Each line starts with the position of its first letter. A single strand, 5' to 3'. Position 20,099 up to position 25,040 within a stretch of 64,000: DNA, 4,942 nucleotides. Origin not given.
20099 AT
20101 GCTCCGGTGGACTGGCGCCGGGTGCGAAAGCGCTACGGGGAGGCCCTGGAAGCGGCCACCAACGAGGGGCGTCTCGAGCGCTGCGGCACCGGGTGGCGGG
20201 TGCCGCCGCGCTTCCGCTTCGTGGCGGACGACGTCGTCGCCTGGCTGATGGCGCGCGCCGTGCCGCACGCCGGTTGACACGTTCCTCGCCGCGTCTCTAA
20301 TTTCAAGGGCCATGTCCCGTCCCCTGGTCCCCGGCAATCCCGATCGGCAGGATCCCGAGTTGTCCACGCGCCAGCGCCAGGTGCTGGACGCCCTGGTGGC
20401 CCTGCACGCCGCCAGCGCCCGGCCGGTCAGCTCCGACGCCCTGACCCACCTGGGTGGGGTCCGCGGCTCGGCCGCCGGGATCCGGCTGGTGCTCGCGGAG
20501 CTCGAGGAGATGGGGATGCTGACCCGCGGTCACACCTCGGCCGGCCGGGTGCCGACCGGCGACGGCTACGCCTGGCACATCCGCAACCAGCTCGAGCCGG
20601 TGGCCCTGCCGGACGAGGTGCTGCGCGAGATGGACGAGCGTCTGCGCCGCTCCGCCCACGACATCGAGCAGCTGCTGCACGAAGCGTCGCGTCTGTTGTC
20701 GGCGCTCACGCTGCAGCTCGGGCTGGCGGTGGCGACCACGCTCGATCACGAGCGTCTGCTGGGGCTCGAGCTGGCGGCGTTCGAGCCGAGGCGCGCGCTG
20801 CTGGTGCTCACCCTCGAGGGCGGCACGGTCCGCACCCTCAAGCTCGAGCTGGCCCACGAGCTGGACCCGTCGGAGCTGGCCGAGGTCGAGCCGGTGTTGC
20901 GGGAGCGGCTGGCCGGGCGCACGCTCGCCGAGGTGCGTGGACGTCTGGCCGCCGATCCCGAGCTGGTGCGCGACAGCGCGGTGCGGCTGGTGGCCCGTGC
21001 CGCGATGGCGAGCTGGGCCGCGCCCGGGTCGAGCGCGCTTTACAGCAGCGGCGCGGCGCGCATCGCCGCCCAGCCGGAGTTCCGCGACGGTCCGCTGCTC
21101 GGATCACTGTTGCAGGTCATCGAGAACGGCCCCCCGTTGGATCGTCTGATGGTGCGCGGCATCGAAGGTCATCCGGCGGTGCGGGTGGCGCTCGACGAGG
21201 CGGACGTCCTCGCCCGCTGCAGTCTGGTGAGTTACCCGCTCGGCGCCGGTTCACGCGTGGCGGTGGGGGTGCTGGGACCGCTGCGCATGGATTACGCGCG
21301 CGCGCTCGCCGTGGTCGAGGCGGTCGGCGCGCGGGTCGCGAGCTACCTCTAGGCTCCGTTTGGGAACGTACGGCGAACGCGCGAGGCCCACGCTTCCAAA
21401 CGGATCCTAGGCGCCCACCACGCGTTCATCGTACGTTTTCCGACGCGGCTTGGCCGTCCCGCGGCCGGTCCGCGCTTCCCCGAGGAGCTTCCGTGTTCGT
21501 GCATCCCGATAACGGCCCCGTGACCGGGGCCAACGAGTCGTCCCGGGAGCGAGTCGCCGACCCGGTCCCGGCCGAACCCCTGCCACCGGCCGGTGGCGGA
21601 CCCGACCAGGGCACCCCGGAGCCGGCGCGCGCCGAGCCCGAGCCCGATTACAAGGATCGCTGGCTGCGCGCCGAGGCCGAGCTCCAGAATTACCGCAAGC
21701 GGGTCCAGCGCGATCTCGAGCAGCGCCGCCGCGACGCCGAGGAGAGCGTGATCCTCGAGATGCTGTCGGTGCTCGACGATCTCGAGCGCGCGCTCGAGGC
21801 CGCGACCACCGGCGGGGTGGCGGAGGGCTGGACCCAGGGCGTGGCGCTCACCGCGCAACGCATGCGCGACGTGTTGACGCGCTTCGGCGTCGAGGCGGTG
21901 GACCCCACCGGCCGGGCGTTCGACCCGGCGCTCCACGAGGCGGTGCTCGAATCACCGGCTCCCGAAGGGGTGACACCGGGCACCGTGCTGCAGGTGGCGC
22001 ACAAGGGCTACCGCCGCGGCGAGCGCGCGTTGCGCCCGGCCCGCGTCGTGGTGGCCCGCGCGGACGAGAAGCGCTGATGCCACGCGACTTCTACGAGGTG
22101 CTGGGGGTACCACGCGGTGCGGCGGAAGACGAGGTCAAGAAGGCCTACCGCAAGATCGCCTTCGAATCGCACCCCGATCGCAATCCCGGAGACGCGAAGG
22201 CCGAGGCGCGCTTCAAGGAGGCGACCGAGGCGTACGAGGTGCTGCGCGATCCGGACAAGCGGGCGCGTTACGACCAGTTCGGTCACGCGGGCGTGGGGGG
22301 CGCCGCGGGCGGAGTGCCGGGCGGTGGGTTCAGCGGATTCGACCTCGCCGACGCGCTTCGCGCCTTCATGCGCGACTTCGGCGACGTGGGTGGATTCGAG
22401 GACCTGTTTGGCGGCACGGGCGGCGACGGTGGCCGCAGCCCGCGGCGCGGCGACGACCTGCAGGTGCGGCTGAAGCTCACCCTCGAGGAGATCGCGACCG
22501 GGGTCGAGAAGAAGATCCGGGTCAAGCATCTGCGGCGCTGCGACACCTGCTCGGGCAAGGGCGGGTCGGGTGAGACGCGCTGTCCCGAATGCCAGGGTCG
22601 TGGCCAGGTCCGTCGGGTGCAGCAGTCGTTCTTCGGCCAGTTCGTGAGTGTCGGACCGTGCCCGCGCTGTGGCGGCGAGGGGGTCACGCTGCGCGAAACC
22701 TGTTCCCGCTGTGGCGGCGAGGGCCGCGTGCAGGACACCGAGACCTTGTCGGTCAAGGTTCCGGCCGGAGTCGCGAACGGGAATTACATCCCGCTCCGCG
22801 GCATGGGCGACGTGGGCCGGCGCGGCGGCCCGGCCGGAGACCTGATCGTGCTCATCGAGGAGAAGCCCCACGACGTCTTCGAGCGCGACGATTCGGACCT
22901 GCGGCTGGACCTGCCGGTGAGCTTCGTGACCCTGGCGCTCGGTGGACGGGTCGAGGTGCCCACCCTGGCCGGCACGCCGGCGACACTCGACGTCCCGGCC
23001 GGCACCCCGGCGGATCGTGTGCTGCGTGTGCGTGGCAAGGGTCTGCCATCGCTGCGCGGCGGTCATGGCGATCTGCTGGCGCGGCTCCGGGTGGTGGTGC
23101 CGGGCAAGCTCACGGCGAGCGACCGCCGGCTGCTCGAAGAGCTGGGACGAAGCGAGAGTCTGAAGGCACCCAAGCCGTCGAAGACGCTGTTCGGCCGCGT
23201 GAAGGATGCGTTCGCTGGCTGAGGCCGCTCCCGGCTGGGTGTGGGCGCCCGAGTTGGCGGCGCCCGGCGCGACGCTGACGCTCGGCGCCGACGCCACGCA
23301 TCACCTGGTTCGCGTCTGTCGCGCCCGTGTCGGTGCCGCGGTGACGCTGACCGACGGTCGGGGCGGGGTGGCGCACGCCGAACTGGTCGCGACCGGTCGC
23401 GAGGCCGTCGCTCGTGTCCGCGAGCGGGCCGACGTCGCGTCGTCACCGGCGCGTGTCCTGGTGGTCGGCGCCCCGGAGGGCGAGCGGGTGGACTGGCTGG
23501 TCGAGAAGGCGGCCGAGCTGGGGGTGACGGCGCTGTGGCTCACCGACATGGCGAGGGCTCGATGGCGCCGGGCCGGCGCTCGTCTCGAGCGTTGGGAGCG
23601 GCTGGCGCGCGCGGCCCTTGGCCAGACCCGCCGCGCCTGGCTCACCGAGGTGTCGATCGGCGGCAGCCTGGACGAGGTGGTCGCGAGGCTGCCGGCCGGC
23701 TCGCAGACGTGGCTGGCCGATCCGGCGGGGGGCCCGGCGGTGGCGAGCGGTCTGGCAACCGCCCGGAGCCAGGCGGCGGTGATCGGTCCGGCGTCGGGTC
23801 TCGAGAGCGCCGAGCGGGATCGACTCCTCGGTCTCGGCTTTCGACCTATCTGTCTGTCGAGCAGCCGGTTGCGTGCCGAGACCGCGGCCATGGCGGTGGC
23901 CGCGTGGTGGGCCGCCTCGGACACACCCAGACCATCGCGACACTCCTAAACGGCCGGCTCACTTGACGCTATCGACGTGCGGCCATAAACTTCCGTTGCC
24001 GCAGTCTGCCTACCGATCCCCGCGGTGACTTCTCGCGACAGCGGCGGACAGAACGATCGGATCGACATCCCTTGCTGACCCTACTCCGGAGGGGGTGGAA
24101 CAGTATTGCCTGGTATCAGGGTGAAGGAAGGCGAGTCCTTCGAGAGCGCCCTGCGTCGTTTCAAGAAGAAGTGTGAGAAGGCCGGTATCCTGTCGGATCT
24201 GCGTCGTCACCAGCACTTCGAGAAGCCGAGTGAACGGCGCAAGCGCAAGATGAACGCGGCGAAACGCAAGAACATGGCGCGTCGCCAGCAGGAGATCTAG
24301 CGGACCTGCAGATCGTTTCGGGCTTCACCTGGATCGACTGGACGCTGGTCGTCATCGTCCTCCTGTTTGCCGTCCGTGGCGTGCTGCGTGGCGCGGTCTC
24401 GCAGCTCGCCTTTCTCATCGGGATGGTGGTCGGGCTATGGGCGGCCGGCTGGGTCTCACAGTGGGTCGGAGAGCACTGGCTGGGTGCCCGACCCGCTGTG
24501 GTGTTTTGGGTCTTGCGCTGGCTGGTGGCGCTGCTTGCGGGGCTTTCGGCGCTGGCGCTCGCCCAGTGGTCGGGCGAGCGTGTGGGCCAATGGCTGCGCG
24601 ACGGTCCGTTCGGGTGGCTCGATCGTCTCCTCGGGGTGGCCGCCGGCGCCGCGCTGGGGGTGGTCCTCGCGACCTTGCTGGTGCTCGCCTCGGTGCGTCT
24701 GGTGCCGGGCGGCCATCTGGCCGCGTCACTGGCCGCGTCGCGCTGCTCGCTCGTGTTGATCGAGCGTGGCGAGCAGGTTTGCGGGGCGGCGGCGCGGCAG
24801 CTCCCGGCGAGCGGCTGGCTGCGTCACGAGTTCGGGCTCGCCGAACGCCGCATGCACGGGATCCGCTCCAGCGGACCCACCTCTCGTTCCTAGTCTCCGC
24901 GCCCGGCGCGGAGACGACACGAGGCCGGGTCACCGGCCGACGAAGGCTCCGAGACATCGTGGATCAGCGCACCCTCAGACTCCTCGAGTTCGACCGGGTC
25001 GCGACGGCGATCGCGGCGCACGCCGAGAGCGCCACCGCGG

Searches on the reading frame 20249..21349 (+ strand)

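Call 11: search_protein_families(library=pfam, proteins=[window:20249-21349:+], max_evalue=0.00001)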
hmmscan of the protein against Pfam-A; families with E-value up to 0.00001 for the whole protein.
window:20249-21349:+ (367 aa): 1 family
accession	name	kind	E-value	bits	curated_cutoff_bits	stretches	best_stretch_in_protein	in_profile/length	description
PF01628.27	HrcA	-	4.7e-35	121.9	22.2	1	140-352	1-214/215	HrcA protein C terminal domain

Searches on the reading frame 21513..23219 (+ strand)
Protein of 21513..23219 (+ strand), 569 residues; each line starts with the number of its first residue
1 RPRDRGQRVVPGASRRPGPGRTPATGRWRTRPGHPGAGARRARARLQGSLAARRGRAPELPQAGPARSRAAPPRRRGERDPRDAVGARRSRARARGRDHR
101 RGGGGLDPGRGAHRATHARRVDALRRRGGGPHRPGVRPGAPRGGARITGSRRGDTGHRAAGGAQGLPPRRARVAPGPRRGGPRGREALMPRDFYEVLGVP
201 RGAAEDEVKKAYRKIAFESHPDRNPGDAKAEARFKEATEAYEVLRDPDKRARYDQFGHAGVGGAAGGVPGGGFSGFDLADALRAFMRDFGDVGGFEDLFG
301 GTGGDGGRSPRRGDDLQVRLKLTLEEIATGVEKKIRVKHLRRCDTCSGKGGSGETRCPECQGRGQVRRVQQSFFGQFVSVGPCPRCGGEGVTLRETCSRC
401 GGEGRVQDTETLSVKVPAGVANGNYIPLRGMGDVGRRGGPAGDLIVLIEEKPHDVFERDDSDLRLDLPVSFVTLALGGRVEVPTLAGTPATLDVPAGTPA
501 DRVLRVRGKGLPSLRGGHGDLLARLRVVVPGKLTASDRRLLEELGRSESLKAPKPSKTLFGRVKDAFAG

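Call 40: search_protein_families(library=pfam, proteins=[window:21513-23219:+], max_evalue=0.0001)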
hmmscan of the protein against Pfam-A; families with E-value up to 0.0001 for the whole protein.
window:21513-23219:+ (569 aa): 3 families
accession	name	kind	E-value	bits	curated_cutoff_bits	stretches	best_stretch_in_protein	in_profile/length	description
PF01556.23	DnaJ_C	-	1.3e-42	145.9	26.6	1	316-530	1-152/152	DnaJ C terminal domain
PF00226.36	DnaJ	-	3.5e-25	88.3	27.8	1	192-254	1-63/63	DnaJ domain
PF00684.25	DnaJ_CXXCXGXG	-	2.1e-12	47.6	32.7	1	343-404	1-65/65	DnaJ central domain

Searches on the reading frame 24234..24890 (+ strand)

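Call 11: search_protein_families(library=pfam, proteins=[window:24234-24890:+], max_evalue=0.00001)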
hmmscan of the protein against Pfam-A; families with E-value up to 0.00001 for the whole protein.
window:24234-24890:+ (219 aa): 1 family
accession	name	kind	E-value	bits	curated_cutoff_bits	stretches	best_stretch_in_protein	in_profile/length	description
PF02674.22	Colicin_V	-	5e-14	52.9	29.3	1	34-171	1-135/144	Colicin V production protein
